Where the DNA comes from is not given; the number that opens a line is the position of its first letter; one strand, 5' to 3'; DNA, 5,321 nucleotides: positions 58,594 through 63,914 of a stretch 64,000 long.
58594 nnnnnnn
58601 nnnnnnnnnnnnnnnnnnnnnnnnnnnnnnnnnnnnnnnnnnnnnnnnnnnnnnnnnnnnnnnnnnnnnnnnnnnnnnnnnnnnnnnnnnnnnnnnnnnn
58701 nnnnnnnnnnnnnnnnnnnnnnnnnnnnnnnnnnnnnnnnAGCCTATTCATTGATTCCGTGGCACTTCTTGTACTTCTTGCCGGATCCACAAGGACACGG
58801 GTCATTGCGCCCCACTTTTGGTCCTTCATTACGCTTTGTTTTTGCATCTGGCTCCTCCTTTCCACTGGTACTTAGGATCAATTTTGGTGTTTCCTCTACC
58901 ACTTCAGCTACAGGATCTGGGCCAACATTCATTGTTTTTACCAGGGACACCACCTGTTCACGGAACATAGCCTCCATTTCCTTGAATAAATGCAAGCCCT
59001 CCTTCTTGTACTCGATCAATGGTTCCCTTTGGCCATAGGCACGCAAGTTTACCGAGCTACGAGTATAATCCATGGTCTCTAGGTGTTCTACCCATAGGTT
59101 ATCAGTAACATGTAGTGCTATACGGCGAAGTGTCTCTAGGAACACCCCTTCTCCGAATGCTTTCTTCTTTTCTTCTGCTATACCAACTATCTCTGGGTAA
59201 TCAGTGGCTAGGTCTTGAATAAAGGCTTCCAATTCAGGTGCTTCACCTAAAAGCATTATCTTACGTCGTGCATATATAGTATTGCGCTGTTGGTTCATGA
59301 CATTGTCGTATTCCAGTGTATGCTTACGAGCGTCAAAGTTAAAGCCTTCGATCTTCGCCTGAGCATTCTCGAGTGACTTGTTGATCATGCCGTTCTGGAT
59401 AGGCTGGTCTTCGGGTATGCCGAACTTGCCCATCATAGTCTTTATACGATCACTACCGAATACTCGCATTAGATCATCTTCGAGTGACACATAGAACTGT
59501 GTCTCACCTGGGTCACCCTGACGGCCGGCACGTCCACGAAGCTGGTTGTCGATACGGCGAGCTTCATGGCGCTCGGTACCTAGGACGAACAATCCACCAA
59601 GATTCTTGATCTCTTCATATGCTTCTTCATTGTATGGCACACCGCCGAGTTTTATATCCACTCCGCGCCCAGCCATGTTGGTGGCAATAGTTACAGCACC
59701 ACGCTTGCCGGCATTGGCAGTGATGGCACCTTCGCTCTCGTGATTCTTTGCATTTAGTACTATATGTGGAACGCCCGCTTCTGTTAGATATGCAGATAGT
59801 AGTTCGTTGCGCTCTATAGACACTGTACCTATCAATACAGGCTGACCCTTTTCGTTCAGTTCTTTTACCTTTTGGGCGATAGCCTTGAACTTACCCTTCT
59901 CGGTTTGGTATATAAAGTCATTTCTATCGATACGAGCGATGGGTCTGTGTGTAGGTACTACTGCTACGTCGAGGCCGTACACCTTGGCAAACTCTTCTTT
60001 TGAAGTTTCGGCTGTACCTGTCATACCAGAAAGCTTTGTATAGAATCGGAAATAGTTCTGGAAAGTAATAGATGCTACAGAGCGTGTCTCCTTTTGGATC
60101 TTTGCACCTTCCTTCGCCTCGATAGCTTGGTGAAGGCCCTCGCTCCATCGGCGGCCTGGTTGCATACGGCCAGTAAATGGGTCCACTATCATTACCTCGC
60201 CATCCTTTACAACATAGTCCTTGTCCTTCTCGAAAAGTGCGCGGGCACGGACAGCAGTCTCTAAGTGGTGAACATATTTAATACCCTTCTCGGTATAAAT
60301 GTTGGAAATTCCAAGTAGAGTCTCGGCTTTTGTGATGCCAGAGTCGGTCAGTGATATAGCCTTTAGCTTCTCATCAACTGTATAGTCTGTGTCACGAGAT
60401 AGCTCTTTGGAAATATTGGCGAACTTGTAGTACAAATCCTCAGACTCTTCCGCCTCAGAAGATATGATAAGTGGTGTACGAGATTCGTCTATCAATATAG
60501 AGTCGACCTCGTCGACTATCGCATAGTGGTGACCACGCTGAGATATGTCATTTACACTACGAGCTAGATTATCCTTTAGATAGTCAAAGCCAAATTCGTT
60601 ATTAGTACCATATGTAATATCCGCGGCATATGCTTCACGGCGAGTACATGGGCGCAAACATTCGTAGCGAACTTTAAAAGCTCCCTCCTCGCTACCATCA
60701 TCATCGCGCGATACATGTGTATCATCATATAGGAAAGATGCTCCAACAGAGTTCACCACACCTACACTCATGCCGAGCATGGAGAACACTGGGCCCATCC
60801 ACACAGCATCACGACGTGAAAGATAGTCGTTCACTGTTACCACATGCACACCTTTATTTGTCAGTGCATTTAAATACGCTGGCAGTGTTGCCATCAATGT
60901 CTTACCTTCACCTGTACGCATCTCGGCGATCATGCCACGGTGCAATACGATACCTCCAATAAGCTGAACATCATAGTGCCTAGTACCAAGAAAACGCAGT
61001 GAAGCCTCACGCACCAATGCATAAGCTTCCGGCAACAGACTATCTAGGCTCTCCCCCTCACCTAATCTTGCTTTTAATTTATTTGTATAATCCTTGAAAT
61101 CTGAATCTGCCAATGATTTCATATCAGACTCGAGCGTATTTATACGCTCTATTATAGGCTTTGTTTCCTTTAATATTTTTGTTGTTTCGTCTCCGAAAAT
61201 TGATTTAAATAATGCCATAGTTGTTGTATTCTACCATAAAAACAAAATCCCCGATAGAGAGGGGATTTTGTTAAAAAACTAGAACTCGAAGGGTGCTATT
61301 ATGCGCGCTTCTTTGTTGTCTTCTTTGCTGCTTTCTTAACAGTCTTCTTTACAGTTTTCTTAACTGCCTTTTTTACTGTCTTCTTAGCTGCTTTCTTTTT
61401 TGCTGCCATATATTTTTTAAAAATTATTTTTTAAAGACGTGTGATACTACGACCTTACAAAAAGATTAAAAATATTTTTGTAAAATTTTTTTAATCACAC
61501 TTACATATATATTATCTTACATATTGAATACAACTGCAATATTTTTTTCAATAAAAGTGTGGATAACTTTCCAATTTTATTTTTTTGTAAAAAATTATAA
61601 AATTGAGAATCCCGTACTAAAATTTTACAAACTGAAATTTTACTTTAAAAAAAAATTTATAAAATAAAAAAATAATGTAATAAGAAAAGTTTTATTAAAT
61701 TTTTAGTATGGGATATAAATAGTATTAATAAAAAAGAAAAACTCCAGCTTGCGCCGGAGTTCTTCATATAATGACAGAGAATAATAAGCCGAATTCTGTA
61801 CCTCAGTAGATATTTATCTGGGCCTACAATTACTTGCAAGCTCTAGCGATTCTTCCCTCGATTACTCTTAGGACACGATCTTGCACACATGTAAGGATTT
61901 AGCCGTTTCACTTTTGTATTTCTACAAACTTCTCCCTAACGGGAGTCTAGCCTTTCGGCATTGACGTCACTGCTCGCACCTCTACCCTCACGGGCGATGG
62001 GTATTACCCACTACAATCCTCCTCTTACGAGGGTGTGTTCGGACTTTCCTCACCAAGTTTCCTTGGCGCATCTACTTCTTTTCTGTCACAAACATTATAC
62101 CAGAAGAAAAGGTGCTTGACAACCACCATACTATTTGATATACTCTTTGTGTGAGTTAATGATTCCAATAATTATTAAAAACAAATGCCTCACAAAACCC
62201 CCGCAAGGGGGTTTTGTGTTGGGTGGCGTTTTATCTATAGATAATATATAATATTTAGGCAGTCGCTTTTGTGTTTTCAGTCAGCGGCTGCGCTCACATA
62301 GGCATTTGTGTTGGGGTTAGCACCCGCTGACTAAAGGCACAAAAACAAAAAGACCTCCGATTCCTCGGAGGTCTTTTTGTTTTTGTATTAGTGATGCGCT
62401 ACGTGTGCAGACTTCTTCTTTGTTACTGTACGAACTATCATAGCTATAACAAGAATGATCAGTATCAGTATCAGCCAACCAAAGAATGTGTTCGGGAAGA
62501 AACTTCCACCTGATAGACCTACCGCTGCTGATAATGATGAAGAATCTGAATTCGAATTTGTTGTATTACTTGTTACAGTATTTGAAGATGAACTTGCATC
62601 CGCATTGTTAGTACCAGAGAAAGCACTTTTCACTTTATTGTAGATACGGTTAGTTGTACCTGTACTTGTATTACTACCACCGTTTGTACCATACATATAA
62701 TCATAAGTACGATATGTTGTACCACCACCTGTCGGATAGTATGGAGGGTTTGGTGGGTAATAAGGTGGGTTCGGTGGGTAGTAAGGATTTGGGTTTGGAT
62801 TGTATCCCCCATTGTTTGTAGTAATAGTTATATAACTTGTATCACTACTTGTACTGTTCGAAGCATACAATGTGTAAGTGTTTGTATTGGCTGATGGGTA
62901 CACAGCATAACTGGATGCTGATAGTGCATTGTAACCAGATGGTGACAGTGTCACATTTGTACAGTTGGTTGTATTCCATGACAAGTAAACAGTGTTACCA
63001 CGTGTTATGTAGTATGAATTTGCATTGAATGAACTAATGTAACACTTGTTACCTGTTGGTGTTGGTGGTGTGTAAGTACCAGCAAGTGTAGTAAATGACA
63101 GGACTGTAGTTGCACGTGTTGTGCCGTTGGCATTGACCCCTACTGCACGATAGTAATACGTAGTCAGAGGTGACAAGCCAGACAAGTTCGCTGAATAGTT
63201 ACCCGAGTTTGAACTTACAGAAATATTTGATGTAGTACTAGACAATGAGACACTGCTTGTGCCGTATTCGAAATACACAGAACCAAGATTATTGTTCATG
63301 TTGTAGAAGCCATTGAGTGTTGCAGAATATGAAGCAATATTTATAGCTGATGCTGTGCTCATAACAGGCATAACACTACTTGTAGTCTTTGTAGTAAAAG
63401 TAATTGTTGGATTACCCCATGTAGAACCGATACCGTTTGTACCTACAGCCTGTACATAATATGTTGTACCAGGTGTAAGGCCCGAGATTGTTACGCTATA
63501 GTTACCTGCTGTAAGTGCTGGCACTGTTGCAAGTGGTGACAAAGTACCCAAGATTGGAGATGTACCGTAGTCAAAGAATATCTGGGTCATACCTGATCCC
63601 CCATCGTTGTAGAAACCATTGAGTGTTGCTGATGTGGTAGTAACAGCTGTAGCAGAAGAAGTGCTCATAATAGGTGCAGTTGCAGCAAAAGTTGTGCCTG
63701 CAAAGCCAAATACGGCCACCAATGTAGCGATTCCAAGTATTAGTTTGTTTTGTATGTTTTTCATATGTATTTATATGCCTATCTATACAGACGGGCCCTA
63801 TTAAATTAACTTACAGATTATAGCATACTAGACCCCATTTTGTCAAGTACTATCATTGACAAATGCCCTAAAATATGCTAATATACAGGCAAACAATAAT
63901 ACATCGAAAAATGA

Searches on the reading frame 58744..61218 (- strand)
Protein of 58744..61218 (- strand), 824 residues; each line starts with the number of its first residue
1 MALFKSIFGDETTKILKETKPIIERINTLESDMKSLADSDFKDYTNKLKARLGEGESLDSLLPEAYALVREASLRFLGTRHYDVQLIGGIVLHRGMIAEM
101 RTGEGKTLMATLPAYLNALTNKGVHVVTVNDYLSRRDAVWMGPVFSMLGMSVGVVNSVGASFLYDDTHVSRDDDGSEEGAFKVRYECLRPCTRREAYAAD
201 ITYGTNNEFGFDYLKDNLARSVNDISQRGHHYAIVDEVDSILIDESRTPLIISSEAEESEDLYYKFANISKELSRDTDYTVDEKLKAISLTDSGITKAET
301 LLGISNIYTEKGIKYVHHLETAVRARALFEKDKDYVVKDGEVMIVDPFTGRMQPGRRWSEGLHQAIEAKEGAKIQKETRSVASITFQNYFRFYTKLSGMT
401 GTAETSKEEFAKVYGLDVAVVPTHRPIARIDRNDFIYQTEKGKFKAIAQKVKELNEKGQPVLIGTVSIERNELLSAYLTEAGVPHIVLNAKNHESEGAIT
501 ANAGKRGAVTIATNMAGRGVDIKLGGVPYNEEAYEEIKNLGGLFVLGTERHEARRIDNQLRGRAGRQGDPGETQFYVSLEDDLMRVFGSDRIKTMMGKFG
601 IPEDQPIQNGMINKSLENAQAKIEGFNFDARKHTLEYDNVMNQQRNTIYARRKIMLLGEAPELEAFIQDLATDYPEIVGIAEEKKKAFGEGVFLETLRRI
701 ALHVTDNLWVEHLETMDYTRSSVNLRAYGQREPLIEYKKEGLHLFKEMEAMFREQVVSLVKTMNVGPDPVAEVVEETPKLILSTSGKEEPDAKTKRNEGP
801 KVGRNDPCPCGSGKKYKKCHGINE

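Call 8: search_protein_families(library=pfam, proteins=[window:58744-61218:-], max_evalue=0.001)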
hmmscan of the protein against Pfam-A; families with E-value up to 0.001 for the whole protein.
window:58744-61218:- (824 aa): 5 families
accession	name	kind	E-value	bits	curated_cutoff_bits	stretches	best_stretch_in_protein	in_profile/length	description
PF07517.20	SecA_DEAD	-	3e-119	398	24.6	1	5-410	2-289/290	SecA DEAD-like domain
PF21090.3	P-loop_SecA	-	9.4e-79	264.2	27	2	426-527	1-102/205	SecA P-loop domain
PF07516.18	SecA_SW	-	2e-43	149.2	26.7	2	606-674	1-68/200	SecA Wing and Scaffold domain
PF01043.26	SecA_PP_bind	-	2e-41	141.4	23.5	1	259-367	2-110/110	SecA preprotein cross-linking domain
PF02810.21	SEC-C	-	3.9e-11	43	20.4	1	804-821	1-18/19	SEC-C motif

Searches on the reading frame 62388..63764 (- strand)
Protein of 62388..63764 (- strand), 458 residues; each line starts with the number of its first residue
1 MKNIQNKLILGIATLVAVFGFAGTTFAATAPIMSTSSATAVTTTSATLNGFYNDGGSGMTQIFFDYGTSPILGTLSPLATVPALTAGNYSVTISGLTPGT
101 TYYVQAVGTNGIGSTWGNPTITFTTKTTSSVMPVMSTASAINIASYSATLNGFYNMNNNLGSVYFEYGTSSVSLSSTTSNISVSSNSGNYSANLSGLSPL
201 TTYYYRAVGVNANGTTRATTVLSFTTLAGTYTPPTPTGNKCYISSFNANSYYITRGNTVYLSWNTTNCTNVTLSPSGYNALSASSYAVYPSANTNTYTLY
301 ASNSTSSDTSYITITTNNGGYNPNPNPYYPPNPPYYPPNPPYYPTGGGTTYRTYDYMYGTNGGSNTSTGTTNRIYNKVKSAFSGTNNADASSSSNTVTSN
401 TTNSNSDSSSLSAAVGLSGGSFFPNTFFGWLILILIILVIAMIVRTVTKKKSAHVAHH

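Call 8: search_protein_families(library=pfam, proteins=[window:62388-63764:-], max_evalue=0.001)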
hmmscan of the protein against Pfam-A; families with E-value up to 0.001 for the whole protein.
window:62388-63764:- (458 aa): 3 families
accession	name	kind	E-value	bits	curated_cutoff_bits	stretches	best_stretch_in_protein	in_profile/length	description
PF16656.11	Pur_ac_phosph_N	-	1e-07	32.9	30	2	159-226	24-93/93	Purple acid Phosphatase, N-terminal domain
PF25059.1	FN3_DSCAM-DSCAML_C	-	1.6e-05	25.6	39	0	88-132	44-88/89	DSCAM/DSCAML C-terminal Fn3-like domain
PF00041.27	fn3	-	2.6e-05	24.8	25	0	88-121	48-82/84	Fibronectin type III domain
